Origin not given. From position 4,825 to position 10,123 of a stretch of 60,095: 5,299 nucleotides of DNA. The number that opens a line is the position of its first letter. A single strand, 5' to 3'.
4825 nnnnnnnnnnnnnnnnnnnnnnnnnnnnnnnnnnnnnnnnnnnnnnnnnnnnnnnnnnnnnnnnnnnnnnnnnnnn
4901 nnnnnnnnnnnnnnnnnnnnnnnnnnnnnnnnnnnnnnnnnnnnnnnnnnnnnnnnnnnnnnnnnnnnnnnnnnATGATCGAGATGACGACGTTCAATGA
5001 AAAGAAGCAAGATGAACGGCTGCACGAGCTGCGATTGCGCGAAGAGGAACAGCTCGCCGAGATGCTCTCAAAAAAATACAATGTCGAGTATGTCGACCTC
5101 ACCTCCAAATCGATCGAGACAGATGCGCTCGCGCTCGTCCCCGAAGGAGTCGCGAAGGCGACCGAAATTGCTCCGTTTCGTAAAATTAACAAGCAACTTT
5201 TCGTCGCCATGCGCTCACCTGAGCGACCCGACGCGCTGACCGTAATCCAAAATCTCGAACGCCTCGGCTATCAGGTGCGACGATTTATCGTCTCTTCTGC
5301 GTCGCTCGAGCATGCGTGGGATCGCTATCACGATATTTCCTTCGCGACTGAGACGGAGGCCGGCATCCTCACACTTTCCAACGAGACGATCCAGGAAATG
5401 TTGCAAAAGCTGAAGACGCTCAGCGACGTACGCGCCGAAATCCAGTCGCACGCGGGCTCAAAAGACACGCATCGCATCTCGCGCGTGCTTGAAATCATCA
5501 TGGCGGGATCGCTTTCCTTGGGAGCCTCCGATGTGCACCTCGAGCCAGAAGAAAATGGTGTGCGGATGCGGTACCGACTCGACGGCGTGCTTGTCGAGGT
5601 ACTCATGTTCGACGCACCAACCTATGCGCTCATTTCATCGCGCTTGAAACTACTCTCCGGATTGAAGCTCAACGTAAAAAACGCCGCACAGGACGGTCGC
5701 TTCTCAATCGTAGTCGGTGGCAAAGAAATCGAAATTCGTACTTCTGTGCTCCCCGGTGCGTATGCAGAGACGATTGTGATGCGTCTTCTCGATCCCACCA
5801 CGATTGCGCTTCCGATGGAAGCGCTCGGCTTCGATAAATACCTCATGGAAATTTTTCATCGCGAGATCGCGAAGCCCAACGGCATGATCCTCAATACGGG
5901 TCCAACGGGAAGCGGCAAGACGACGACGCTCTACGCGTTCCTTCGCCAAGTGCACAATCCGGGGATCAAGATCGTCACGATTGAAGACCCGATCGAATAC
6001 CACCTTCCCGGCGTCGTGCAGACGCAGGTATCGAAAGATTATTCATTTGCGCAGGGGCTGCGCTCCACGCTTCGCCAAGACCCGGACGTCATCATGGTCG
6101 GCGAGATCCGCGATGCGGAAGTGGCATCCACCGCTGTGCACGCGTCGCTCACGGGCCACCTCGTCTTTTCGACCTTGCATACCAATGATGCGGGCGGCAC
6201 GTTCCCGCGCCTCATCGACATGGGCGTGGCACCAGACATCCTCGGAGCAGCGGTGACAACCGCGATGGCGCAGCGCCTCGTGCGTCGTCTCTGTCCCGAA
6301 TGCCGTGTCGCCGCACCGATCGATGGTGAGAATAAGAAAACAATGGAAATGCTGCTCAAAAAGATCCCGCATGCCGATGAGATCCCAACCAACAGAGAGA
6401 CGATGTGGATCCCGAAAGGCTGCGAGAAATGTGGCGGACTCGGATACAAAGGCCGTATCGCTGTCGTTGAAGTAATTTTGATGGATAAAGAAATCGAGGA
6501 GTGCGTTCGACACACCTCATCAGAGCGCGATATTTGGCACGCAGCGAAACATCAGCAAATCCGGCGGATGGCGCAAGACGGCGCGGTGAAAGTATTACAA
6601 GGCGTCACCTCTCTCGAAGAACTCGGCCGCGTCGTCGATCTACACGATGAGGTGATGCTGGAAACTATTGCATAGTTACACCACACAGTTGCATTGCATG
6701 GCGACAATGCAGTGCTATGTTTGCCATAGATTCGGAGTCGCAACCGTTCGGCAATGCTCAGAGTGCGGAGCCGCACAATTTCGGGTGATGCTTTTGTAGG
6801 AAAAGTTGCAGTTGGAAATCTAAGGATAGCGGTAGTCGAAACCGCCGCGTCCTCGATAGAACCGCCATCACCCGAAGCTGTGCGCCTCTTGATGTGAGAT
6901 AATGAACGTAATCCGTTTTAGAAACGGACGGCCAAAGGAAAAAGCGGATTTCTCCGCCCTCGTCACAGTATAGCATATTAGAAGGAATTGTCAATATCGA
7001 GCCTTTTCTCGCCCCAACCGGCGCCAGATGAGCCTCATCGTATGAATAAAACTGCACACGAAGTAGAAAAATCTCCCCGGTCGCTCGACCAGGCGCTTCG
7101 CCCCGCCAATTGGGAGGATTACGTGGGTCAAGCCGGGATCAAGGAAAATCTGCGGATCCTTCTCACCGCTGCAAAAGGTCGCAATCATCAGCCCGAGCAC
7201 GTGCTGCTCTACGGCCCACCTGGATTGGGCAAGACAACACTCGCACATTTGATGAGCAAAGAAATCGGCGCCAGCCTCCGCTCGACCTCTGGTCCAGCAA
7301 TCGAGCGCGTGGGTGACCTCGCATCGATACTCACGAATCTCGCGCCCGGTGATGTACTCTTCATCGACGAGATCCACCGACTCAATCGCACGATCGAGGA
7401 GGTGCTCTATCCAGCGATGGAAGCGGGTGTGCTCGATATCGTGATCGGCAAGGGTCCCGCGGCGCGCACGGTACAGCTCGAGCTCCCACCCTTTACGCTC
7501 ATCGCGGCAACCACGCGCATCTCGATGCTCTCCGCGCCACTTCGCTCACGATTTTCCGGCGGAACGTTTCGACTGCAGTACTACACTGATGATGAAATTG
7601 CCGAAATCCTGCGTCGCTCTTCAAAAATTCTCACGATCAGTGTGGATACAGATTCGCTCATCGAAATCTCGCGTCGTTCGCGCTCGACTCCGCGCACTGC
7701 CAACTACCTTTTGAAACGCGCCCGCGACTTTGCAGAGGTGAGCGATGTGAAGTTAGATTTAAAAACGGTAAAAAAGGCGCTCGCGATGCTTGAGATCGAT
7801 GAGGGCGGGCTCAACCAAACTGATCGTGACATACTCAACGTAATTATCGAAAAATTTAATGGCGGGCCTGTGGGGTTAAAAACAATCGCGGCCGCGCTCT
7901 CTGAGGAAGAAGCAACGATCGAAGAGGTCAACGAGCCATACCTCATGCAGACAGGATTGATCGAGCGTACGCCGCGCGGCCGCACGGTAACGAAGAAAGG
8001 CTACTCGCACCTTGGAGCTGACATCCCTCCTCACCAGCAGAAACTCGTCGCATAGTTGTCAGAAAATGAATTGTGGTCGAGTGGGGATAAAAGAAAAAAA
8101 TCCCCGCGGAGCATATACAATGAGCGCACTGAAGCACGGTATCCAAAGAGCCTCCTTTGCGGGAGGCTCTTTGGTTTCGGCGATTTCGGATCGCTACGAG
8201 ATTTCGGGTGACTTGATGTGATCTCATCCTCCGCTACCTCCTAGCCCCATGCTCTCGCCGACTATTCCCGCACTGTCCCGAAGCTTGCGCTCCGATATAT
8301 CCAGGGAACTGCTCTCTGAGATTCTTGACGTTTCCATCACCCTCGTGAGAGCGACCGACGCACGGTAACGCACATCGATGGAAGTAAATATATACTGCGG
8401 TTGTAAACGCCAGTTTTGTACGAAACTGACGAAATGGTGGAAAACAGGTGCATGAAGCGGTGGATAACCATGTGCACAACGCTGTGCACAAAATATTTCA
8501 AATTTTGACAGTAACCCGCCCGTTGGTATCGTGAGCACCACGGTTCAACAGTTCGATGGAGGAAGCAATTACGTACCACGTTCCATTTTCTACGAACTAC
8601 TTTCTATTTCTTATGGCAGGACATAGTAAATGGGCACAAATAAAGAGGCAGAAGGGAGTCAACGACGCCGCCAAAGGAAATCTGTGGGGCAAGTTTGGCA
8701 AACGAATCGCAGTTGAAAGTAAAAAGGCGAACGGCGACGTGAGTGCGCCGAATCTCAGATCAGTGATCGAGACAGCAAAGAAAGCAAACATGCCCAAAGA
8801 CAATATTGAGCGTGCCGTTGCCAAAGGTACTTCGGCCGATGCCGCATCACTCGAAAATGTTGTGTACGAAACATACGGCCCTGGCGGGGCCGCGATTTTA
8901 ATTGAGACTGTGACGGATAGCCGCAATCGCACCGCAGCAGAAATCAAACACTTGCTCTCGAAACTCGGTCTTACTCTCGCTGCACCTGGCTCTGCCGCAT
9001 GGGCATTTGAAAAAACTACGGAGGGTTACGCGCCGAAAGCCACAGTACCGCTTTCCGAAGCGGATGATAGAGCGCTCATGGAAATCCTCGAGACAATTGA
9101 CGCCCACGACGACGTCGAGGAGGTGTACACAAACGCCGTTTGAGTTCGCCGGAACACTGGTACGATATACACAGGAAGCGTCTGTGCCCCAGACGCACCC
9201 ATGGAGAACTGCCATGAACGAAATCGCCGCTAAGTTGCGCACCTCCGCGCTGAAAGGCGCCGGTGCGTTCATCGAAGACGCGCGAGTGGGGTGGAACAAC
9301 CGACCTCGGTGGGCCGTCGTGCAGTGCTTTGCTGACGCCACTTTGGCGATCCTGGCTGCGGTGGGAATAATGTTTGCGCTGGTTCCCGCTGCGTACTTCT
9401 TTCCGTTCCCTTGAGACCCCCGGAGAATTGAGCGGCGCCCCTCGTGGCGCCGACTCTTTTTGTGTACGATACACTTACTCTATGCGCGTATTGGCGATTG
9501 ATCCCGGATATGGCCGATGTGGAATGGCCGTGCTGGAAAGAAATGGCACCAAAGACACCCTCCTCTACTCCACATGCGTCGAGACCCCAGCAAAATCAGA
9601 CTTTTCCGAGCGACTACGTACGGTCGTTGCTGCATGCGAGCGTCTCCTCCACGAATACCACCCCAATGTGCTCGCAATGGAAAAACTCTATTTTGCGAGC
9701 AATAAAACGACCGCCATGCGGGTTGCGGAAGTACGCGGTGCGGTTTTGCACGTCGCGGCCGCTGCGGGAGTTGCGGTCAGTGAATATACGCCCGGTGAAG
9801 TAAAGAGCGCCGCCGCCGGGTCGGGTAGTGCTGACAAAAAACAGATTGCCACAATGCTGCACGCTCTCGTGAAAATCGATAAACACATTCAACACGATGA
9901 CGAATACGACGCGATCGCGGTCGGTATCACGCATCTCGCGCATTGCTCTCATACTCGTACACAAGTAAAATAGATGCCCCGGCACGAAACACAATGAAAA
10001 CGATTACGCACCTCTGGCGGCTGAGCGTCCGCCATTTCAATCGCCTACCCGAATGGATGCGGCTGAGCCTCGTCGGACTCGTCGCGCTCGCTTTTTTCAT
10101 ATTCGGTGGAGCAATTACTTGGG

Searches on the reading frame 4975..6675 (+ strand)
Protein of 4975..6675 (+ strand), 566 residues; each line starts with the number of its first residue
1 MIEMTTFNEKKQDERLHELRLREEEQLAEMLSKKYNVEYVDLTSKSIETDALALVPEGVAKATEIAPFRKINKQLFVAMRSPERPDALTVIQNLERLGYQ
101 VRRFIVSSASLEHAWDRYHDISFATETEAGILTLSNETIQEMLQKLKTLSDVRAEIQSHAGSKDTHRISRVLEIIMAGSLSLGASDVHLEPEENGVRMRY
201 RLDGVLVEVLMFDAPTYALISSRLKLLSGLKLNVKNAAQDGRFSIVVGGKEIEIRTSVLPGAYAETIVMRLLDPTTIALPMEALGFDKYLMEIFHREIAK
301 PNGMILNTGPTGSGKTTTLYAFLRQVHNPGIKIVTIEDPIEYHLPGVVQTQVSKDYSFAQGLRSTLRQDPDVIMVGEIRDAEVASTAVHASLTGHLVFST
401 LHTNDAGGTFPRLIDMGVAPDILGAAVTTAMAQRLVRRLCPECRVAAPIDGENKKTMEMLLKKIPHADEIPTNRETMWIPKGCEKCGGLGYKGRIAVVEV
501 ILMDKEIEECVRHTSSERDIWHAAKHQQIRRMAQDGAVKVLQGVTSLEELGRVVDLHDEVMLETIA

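Call 37: search_protein_families(library=pfam, proteins=[window:4975-6675:+], max_evalue=0.001)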
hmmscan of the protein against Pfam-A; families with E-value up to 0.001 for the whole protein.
window:4975-6675:+ (566 aa): 2 families
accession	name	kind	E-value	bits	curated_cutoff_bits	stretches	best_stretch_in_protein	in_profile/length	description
PF00437.27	T2SSE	-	1.9e-112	376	24.9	1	163-550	3-368/370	Type II/IV secretion system protein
PF05157.20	MshEN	-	1.6e-09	38.1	23.1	1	35-119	1-84/90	MshEN domain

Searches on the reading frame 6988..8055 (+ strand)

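Call 35: search_protein_families(library=pfam, proteins=[window:6988-8055:+], max_evalue=0.01)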
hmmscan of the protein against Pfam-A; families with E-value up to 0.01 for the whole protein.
window:6988-8055:+ (355 aa): 19 families
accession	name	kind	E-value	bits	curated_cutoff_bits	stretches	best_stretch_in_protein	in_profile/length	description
PF05496.18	RuvB_N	-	4.2e-70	235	27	1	37-190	1-154/159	Holliday junction DNA helicase RuvB P-loop domain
PF05491.19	RuvB_C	-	2.2e-27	95.2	24.7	1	273-342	2-71/72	RuvB C-terminal winged helix domain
PF17864.7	AAA_lid_4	-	1.8e-21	76.1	27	1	199-271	1-74/74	RuvB AAA lid domain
PF00004.35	AAA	-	2.6e-19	70.4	21.2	1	72-190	1-124/131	ATPase family associated with various cellular activities (AAA)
PF07728.20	AAA_5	-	7.9e-11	42.6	22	1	71-189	1-139/139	AAA domain (dynein-related subfamily)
PF13191.12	AAA_16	-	3.4e-06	28.1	32.6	1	56-96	10-51/167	AAA ATPase domain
PF06068.19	TIP49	-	7.5e-06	25.8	23.8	1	43-97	24-78/347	TIP49 P-loop domain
PF01078.27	Mg_chelatase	-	9.9e-06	25.5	20.3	1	52-90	9-43/207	Magnesium chelatase, subunit ChlI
PF00931.28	NB-ARC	-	0.00012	21.9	23.5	0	66-90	15-39/248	NB-ARC domain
PF13173.12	AAA_14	-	0.00032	21.1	27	1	71-140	4-82/129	AAA domain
PF00158.32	Sigma54_activat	-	0.00044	20.4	20.2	0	54-92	7-45/168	Sigma-54 interaction domain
PF13401.12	AAA_22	-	0.00055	20.7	27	0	68-91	4-27/130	AAA domain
PF13479.12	AAA_24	-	0.0014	19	27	1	71-135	4-79/195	AAA domain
PF03215.21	Rad17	-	0.002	18.6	23.8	1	67-104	45-80/186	Rad17 P-loop domain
PF00910.28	RNA_helicase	-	0.0022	18.9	21.5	1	72-134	1-63/105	RNA helicase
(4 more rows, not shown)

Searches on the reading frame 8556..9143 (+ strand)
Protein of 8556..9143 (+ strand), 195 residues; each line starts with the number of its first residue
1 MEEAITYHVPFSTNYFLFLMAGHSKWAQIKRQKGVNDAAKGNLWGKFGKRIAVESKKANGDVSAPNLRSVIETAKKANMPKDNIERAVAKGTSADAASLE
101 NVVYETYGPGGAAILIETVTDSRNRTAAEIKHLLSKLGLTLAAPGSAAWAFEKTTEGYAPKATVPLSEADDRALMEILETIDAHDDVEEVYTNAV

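Call 33: search_protein_families(library=pfam, proteins=[window:8556-9143:+], max_evalue=0.01)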
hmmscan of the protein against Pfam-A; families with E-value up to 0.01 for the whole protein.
window:8556-9143:+ (195 aa): 2 families
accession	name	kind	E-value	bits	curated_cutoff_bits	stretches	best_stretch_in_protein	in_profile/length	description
PF01709.26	Transcrip_reg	-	7.1e-25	88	27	2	100-154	2-56/160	TACO1/YebC second and third domain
PF20772.2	TACO1_YebC_N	-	6.8e-22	78.2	36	1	24-93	1-72/73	TACO1/YebC protein N-terminal domain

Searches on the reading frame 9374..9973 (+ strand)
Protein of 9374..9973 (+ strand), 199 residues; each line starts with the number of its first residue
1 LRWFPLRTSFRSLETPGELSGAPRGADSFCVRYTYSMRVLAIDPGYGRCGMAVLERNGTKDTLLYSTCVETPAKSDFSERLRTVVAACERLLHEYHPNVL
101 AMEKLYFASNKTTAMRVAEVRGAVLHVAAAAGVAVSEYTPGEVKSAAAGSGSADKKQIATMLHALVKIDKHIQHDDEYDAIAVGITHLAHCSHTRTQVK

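Call 33: search_protein_families(library=pfam, proteins=[window:9374-9973:+], max_evalue=0.01)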
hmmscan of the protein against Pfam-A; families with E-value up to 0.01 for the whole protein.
window:9374-9973:+ (199 aa): 1 family
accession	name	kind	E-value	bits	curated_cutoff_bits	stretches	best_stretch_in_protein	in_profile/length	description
PF02075.23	RuvC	-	7.1e-40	136.7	22.2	1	39-187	1-148/148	Crossover junction endodeoxyribonuclease RuvC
